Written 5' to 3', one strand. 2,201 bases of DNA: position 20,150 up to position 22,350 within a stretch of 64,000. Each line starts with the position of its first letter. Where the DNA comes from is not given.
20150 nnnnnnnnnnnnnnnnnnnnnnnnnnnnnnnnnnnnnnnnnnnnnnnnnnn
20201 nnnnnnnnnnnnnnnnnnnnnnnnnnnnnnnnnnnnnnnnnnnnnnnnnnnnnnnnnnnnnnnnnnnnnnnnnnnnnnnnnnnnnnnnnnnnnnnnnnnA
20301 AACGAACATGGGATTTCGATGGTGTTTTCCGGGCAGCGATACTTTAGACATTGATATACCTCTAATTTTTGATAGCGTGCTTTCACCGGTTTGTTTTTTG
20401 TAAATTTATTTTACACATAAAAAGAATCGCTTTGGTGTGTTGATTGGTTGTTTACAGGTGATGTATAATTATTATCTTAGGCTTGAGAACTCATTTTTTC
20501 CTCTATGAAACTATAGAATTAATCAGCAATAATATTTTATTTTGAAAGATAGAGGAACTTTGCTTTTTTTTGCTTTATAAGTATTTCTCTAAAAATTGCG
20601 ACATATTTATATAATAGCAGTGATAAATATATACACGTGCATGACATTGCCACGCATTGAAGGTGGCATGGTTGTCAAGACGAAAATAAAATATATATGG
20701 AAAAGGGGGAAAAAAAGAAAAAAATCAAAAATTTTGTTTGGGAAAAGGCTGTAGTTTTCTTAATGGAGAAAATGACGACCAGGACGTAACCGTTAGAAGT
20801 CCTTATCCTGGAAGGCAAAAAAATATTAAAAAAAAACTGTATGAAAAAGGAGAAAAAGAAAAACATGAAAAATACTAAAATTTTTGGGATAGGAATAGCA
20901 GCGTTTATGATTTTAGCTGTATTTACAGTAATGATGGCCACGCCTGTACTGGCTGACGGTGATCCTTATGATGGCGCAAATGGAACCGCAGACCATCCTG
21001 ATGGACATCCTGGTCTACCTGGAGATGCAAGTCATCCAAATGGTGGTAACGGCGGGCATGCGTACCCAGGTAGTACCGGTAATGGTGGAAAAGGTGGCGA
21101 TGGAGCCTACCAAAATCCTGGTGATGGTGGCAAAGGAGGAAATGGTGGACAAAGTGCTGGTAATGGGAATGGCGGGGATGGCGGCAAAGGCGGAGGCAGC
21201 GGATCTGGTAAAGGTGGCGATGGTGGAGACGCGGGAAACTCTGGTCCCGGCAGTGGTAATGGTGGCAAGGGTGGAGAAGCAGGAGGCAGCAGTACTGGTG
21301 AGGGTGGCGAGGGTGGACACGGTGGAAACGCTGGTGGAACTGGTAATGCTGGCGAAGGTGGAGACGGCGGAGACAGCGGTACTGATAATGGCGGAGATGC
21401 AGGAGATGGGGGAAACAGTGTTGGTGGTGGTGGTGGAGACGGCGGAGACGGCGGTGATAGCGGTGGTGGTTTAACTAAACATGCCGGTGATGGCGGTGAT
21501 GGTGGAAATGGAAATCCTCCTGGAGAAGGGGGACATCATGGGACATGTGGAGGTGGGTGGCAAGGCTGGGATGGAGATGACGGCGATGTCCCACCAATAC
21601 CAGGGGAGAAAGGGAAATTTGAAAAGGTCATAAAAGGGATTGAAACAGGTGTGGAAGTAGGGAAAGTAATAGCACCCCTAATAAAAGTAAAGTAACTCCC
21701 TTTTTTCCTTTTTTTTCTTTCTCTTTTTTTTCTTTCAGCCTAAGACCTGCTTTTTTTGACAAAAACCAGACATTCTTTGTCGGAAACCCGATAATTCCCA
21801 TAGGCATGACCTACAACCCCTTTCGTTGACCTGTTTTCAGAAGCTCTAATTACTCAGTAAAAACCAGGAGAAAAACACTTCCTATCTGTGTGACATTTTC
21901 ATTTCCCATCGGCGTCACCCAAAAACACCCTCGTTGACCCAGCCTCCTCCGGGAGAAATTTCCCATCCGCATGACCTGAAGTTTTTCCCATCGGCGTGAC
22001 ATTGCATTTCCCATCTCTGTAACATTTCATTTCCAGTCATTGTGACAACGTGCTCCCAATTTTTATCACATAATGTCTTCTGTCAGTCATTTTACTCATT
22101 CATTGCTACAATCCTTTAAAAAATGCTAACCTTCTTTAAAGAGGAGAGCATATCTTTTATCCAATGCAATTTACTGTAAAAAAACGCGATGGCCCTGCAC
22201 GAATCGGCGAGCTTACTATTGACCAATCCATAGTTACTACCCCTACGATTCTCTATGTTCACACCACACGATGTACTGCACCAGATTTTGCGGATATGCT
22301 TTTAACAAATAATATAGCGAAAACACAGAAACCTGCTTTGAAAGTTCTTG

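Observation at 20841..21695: Secreted, highly repetitive Gly/Asp/Asn-rich protein (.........-type repeats)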

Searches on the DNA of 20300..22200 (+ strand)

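Call 70: search_rna_families(source=window, start=20300, end=22200, threshold=evalue, max_evalue=1)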
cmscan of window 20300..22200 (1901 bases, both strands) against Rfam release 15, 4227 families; matches with E-value up to 1: 2.
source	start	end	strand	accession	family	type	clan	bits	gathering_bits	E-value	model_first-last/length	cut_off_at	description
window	22121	22178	-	RF02580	tsr31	Gene; sRNA;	-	23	50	0.77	1-70/70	no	S. aureus tsr31 small RNA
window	21612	21767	+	RF01577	RNase_P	Gene; ribozyme;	CL00002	21.9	100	0.93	30-190/626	no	Plasmodium RNase_P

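Call 75: search_dna_similar(query=window:20355-22163:+, collection=phages, mode=distant, max_evalue=0.001, max_rows=10)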
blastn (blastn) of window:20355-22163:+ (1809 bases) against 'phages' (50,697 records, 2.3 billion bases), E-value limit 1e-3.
Records with a match: 1; places in all: 1; records where one place covers at least 80% of the query: 0.
Best place of each record, by identity: 60-80% 1.
By first word of the organism name: Xanthomonas 1.
By host as written in the record: Xanthomonas campestris pv. campestris SU1 1.
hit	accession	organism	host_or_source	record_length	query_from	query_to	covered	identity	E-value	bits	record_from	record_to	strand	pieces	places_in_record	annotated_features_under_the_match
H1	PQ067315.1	Xanthomonas phage fSU1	Xanthomonas campestris pv. campestris ...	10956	1012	1116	6%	72.8%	2e-6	62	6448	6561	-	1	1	tail protein and peptidase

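Call 76: search_dna_similar(query=window:20355-22163:+, collection=plasmids, mode=distant, max_evalue=0.001, max_rows=10)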
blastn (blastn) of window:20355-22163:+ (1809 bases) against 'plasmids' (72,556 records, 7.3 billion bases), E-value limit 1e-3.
Records with a match: 8; places in all: 12; records where one place covers at least 80% of the query: 0.
Best place of each record, by identity: 80-90% 5; 60-80% 3.
By first word of the organism name: Pantoea 5; Geminocystis 1; Leptospira 1; Paraburkholderia 1.
By predicted mobility (MOB-suite, as given by PLSDB): non-mobilizable 8.
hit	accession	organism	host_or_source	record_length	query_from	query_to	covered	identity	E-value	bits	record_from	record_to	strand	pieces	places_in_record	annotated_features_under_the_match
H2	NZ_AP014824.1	Geminocystis sp. NIES-3709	-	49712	945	1157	12%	66.7%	2e-6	64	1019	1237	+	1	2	calcium-binding protein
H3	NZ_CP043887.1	Leptospira interrogans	Homo sapiens,cell culture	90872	857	1019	9%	68.7%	8e-5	58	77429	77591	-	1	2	none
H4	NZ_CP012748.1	Paraburkholderia caribensis MBA4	soil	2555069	949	1025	4%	75.3%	1e-3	55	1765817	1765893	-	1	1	none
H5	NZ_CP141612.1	Pantoea agglomerans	cell culture,hydroalcoholic extract of ...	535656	1064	1115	3%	82.7%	1e-3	55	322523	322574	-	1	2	hypothetical protein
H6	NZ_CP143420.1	Pantoea agglomerans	Phaseolus vulgaris,cell ...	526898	1064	1115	3%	82.7%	1e-3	55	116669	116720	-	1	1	hypothetical protein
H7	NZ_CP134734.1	Pantoea agglomerans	cell culture,Water from main ditch ...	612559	1064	1115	3%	82.7%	1e-3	55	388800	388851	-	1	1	hypothetical protein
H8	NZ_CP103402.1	Pantoea agglomerans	cell culture,leaves of diseased walnut ...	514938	1064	1111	3%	85.4%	3e-4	56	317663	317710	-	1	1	hypothetical protein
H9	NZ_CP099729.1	Pantoea agglomerans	cell culture,Rotten Potato Tubers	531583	1064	1111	3%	85.4%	3e-4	56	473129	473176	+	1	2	hypothetical protein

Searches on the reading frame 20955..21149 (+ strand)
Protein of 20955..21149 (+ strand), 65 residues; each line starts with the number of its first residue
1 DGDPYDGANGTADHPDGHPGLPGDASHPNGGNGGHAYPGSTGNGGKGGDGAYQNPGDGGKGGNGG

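Call 27: find_homologous_proteins(query=A1, max_evalue=0.01)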
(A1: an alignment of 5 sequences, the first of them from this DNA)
Query A1 (5 sequences) (65 aa, profile of the alignment): 3 proteins with E <= 0.01 among 8000 candidates.
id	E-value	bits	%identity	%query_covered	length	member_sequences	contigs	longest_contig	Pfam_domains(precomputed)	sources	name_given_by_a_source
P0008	6.5e-5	41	39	83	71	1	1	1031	-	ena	-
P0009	2.4e-3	36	45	58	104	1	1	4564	-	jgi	jgi:hypothetical protein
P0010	5.1e-3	35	-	-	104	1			-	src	-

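Call 32: search_protein_families(library=pfam, proteins=[P0009, P0010], max_evalue=0.1)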
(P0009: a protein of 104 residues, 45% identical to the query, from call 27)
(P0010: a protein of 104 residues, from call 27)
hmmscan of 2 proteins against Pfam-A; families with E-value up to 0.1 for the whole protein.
P0009 (104 aa): 0 families

P0010 (104 aa): 0 families

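Call 38: find_related_loci(query=A1, collection=metagenome_contigs, flank=5000)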
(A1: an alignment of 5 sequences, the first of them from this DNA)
Query A1 (65 aa) in metagenome_contigs; peptide patterns used: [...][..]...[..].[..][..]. (x = any residue, [..] = any of these).
392 stretches matched a pattern, but none encodes a relative of the query by tblastn (E <= 1e-3).

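Call 39: find_related_loci(query=A1, collection=viral_contigs, flank=5000)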
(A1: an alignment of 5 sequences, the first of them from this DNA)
Query A1 (65 aa) in viral_contigs; peptide patterns used: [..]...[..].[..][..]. (x = any residue, [..] = any of these).
84 stretches matched a pattern, but none encodes a relative of the query by tblastn (E <= 1e-3).
